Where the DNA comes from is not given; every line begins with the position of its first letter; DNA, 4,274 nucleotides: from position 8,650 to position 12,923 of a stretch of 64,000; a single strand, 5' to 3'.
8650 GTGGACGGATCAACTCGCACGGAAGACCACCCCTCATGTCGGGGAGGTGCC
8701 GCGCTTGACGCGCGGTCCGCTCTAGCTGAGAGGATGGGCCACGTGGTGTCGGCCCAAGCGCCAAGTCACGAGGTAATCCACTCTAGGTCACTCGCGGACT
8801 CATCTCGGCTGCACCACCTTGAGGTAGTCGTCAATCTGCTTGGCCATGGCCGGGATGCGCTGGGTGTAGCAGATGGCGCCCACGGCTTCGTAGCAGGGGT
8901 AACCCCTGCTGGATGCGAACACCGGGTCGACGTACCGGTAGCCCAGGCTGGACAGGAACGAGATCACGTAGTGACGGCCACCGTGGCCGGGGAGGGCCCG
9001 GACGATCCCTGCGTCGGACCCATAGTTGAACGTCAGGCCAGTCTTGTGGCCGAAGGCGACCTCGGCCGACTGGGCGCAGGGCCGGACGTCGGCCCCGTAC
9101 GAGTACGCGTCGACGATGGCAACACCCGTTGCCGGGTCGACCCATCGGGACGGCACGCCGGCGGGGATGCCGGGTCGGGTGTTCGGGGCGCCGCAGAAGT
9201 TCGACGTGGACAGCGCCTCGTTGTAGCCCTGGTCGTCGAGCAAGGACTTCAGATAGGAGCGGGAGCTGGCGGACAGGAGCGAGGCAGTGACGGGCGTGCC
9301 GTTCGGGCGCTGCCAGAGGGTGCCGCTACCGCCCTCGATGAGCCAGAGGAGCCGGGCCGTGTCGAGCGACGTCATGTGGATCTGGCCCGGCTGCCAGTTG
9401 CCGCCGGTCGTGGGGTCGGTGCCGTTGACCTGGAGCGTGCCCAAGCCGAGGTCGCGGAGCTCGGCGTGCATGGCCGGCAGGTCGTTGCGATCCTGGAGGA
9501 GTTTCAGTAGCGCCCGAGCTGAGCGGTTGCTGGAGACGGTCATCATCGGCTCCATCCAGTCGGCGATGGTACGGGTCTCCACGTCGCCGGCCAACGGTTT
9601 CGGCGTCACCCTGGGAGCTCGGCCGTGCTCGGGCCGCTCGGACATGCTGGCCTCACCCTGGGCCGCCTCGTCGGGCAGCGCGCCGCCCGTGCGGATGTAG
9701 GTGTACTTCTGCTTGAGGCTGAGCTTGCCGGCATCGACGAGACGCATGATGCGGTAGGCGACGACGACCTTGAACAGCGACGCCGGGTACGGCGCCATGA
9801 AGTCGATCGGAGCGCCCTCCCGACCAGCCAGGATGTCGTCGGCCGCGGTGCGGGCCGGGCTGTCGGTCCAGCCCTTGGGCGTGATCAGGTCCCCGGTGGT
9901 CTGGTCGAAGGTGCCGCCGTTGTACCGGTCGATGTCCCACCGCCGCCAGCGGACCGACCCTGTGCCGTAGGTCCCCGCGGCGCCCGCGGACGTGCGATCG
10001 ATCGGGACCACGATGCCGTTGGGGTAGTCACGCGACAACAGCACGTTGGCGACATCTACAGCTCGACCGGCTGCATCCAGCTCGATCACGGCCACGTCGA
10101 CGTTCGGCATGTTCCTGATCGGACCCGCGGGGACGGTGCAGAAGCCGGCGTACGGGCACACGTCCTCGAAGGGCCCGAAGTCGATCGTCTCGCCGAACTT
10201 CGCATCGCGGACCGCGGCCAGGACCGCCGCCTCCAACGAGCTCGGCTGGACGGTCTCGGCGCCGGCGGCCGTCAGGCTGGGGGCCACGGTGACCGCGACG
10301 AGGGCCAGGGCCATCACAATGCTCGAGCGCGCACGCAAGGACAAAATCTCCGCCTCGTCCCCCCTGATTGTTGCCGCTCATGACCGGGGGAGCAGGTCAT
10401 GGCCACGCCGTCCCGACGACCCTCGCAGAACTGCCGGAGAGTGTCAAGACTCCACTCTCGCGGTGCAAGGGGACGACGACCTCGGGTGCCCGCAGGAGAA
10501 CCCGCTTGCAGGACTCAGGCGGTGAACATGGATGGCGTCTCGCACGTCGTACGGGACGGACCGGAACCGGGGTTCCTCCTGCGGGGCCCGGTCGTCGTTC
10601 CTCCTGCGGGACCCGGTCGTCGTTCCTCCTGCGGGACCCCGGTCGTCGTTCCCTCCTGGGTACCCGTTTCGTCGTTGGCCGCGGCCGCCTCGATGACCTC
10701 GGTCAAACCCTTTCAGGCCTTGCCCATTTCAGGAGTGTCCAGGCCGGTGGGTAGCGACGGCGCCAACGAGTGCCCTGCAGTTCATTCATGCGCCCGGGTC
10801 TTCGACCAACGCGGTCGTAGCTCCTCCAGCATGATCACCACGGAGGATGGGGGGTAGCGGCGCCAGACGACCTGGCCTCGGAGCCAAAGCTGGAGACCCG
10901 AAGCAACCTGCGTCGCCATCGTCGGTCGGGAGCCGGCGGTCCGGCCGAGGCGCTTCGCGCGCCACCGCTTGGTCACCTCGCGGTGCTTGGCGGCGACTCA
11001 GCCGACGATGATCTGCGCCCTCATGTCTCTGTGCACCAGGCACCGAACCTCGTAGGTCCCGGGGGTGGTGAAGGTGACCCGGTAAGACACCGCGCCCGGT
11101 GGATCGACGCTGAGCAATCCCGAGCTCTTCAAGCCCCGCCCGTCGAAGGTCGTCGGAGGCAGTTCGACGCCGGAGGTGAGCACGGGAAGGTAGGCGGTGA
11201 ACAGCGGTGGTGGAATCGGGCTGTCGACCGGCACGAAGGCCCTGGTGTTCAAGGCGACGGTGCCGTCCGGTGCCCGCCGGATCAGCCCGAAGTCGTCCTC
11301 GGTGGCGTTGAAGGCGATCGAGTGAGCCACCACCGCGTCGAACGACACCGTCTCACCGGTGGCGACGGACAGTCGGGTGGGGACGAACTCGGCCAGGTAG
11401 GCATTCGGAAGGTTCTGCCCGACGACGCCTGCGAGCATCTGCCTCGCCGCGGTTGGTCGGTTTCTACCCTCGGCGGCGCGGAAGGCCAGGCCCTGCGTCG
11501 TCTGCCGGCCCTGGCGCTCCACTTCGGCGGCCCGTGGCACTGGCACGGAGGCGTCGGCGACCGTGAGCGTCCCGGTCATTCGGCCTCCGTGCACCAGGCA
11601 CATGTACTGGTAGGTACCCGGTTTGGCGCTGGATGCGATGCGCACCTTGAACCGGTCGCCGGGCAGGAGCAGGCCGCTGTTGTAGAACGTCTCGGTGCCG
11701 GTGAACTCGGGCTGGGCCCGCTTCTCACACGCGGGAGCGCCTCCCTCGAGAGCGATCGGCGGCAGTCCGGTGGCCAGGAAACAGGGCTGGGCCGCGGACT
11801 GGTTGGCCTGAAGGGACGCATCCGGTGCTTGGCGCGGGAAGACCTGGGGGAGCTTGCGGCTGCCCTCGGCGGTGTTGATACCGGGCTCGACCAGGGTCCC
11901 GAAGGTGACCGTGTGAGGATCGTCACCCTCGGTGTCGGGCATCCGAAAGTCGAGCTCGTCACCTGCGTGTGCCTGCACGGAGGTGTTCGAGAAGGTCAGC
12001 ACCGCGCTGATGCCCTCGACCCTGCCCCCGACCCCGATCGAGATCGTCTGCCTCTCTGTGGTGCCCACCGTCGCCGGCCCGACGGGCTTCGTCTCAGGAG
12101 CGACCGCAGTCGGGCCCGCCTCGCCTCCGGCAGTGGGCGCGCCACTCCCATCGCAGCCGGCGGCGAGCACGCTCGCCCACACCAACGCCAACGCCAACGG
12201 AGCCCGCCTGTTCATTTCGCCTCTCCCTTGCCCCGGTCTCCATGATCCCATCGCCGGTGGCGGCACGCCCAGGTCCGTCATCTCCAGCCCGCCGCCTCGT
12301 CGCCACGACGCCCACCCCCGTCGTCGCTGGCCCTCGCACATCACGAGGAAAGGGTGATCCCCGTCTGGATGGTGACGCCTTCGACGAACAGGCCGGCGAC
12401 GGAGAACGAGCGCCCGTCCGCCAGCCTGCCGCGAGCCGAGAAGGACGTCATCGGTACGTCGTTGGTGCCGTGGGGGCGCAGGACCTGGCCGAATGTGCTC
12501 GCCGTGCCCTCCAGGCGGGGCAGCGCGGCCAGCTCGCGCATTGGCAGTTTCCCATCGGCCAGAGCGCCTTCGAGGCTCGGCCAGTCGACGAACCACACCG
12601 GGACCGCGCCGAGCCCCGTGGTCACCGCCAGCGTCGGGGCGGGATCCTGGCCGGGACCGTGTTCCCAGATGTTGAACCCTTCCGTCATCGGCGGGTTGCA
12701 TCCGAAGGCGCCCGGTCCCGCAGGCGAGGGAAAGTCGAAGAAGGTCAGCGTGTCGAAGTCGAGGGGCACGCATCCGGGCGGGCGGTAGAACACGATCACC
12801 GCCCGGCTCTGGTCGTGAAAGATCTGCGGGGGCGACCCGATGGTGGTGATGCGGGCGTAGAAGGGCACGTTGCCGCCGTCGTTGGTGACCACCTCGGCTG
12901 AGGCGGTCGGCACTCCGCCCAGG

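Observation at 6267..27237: Dispersed family of 26-nt tandem repeats at six intergenic loci, all in the same orientation and confined to the accessory third of the window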

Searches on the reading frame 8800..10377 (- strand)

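Call 14: search_protein_families(library=pfam, proteins=[window:8800-10377:-], max_evalue=0.01)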
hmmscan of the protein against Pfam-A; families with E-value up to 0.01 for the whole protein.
window:8800-10377:- (525 aa): 1 family
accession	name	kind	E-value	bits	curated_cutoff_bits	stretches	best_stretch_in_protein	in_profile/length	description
PF13354.11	Beta-lactamase2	-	9.2e-10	38.7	22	1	197-389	22-173/214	Beta-lactamase enzyme family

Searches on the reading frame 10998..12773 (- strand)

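Call 14: search_protein_families(library=pfam, proteins=[window:10998-12773:-], max_evalue=0.01)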
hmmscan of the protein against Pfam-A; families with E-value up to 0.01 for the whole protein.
window:10998-12773:- (591 aa): 2 families
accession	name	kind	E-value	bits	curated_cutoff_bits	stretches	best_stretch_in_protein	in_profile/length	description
PF00127.26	Copper-bind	-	7.5e-08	33.1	21.2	0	368-405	63-98/99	Copper binding proteins, plastocyanin/azurin family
PF13473.12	Cupredoxin_1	-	9.8e-05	22.8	27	0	371-405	72-104/104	Cupredoxin-like domain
